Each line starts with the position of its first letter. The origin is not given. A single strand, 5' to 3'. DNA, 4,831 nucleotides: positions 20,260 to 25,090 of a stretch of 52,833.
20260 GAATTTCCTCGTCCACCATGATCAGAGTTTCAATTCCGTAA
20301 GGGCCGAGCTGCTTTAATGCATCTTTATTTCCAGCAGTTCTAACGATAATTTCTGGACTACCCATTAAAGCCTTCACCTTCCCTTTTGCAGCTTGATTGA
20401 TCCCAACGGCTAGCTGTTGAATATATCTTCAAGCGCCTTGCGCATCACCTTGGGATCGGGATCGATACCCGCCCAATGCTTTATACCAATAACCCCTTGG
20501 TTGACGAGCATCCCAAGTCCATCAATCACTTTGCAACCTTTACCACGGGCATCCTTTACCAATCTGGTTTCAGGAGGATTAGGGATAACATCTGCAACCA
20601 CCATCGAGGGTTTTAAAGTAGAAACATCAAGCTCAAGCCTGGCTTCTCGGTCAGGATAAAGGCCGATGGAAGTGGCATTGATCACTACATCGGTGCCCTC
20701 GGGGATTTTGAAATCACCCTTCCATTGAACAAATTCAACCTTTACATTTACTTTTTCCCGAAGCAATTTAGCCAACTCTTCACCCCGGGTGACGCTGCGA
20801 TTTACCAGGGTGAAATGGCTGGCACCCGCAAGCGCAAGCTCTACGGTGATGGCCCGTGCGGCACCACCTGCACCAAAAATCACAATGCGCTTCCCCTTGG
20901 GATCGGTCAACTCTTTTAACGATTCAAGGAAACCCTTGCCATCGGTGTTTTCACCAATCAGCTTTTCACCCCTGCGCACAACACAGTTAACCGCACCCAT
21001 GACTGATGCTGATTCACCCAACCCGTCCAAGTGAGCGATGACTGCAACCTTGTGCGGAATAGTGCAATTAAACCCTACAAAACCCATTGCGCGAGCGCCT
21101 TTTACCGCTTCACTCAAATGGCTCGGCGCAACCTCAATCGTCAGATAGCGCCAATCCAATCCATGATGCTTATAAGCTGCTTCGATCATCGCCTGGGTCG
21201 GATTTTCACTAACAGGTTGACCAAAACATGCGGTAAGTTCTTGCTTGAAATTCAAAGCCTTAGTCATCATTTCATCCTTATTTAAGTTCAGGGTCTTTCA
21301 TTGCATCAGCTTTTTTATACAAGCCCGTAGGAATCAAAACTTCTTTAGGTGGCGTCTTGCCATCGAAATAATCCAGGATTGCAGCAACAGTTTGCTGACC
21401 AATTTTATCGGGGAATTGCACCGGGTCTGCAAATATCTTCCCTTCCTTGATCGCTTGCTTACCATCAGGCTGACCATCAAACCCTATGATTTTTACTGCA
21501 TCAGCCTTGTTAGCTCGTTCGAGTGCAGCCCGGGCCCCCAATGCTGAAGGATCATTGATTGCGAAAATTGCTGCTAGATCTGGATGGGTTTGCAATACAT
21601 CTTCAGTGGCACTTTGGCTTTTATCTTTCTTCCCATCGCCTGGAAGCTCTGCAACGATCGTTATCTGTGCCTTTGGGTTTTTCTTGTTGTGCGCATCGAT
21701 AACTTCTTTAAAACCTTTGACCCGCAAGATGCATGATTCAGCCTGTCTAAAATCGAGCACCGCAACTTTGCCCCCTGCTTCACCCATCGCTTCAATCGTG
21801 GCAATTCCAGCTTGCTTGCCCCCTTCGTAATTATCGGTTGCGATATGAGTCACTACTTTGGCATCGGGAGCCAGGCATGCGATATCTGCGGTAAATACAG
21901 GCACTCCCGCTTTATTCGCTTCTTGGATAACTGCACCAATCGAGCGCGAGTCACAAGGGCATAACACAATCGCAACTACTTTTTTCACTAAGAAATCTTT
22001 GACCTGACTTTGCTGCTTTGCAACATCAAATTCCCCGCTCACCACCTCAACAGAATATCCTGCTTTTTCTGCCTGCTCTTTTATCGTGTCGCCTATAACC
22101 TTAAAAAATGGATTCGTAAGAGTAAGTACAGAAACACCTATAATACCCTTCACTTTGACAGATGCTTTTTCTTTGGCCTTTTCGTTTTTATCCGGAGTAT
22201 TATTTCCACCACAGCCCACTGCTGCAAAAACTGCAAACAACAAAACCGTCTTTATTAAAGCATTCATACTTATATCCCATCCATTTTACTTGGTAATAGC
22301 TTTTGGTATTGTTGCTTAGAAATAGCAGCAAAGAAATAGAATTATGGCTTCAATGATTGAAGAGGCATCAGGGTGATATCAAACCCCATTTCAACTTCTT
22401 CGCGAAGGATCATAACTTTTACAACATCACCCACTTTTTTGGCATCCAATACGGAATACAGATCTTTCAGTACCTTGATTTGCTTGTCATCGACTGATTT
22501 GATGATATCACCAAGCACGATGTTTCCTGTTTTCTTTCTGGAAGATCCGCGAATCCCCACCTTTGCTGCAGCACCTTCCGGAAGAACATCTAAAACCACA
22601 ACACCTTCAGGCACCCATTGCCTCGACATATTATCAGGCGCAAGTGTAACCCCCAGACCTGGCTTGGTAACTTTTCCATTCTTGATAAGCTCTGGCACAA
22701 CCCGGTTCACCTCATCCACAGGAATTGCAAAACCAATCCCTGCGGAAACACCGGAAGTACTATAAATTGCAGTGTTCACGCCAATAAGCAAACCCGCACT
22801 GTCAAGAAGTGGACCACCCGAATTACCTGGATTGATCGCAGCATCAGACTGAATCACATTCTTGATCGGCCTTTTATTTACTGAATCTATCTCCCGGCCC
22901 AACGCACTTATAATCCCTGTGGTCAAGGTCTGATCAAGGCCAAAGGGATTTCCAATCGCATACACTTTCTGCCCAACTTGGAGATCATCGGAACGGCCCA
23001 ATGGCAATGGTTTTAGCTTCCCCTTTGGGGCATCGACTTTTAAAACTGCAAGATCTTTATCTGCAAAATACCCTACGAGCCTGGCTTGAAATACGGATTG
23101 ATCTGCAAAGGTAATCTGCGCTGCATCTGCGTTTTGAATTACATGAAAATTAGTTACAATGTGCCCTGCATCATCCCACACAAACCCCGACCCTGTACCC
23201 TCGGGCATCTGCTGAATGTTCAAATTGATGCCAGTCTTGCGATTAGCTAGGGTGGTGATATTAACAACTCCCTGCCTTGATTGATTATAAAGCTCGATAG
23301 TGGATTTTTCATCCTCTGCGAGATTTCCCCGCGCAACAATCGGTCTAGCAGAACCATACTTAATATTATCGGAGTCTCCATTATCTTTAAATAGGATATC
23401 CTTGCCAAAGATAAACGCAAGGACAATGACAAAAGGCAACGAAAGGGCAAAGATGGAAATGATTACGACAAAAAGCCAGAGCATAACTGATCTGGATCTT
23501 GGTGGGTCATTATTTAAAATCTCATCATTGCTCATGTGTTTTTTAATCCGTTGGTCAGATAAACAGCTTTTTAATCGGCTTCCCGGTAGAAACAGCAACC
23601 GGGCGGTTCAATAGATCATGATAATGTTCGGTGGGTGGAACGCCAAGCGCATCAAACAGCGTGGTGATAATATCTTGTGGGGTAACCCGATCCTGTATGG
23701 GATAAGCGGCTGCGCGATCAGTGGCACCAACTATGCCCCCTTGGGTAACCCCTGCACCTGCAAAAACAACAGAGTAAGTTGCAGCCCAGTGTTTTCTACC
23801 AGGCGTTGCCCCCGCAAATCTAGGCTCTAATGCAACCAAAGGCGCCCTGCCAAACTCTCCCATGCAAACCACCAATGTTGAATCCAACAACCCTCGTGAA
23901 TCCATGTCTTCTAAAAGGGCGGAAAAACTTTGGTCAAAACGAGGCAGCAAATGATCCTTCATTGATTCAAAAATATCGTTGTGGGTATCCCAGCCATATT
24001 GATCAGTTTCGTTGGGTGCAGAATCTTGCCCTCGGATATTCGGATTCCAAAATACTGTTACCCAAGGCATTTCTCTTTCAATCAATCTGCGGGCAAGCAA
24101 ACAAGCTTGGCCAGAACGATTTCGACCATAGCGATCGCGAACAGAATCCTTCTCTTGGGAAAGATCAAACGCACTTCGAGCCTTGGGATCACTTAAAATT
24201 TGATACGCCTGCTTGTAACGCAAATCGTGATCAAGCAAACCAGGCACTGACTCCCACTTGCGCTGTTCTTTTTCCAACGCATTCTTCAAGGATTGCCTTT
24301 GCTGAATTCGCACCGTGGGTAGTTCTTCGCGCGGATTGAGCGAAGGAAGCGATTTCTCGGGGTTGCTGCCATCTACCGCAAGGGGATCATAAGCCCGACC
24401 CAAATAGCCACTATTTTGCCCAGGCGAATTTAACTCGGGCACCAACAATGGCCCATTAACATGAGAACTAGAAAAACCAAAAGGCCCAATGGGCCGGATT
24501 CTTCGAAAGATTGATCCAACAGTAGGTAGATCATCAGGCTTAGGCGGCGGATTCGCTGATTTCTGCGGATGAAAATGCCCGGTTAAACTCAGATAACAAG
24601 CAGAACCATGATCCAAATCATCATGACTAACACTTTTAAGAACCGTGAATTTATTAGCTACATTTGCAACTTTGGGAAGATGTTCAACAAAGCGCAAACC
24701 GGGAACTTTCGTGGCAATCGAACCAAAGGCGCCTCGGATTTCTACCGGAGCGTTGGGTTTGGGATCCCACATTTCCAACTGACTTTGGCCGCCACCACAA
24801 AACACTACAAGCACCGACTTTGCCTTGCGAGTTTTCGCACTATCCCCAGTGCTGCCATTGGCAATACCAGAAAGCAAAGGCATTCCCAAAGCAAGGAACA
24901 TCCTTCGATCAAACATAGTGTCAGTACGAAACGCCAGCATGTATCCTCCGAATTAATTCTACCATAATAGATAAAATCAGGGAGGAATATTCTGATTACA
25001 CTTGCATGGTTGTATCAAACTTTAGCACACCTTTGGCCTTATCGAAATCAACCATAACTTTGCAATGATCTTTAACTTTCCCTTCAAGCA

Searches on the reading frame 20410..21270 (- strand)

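Call 11: search_protein_families(library=pfam, proteins=[window:20410-21270:-], max_evalue=0.001)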
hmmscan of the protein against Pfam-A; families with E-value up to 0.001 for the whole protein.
window:20410-21270:- (286 aa): 3 families
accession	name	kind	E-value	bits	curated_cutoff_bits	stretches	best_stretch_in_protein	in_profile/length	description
PF08501.16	Shikimate_dh_N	-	1.4e-20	73.7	27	1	16-97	2-83/83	Shikimate dehydrogenase substrate binding domain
PF18317.6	SDH_C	-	4.3e-10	39.6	25.8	1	251-281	1-31/31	Shikimate 5'-dehydrogenase C-terminal domain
PF01488.26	Shikimate_DH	-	1.2e-07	32.3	24.3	1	120-216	6-99/138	Shikimate / quinate 5-dehydrogenase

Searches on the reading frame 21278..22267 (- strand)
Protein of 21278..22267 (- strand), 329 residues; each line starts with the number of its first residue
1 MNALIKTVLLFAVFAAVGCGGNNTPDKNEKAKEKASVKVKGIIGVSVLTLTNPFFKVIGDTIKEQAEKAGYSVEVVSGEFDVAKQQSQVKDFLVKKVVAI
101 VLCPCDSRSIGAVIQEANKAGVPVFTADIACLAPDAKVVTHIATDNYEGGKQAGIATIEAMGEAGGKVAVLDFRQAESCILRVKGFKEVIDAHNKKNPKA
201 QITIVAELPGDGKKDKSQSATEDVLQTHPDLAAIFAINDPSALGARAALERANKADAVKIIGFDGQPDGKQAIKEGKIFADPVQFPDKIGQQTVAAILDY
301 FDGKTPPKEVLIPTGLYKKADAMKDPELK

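Call 11: search_protein_families(library=pfam, proteins=[window:21278-22267:-], max_evalue=0.001)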
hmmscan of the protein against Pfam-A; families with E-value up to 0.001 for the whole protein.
window:21278-22267:- (329 aa): 3 families
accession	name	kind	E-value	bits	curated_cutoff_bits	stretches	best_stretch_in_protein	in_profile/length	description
PF13407.12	Peripla_BP_4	-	2.7e-52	178.3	35.1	1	43-304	1-257/258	Periplasmic binding protein domain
PF00532.27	Peripla_BP_1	-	3e-17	63.5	22.2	1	43-319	4-280/281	Periplasmic binding proteins and sugar binding domain of LacI family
PF13377.12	Peripla_BP_3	-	2.3e-06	28.2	26.5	1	173-317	20-162/167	Periplasmic binding protein-like domain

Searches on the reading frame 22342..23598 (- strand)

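Call 11: search_protein_families(library=pfam, proteins=[window:22342-23598:-], max_evalue=0.001)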
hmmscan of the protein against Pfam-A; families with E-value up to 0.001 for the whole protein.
window:22342-23598:- (418 aa): 5 families
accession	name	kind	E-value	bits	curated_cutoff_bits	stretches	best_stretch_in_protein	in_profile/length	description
PF13365.12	Trypsin_2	-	5.3e-36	125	27.6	1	136-274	1-144/144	Trypsin-like peptidase domain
PF00089.32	Trypsin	-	8.1e-19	68.7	20.6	1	142-300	33-219/220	Trypsin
PF13180.12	PDZ_2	-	3.3e-10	40.5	27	1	313-410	1-80/80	PDZ domain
PF05579.19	Peptidase_S32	-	0.00012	21.8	24.7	0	103-196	82-176/297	Equine arteritis virus serine endopeptidase S32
PF00595.29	PDZ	-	0.00082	20.1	23.2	0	311-397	8-80/81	PDZ domain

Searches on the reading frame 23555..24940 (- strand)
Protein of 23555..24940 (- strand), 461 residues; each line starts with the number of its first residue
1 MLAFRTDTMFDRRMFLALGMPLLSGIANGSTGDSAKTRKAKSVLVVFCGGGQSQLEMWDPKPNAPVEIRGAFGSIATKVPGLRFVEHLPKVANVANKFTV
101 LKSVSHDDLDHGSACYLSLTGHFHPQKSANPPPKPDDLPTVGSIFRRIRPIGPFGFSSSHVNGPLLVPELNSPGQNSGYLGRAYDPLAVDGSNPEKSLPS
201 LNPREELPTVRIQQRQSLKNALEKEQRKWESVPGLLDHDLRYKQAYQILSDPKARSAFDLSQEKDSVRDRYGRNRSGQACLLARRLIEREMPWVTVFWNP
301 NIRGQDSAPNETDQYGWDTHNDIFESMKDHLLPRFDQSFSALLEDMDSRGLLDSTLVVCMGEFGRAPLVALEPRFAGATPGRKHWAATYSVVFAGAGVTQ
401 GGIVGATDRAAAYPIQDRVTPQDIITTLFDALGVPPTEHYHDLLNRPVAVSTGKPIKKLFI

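Call 11: search_protein_families(library=pfam, proteins=[window:23555-24940:-], max_evalue=0.001)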
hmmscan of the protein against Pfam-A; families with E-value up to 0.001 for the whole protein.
window:23555-24940:- (461 aa): 1 family
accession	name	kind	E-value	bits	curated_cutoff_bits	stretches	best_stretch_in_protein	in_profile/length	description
PF07394.17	DUF1501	-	2.6e-79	267.7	27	1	40-459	1-389/390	Protein of unknown function (DUF1501)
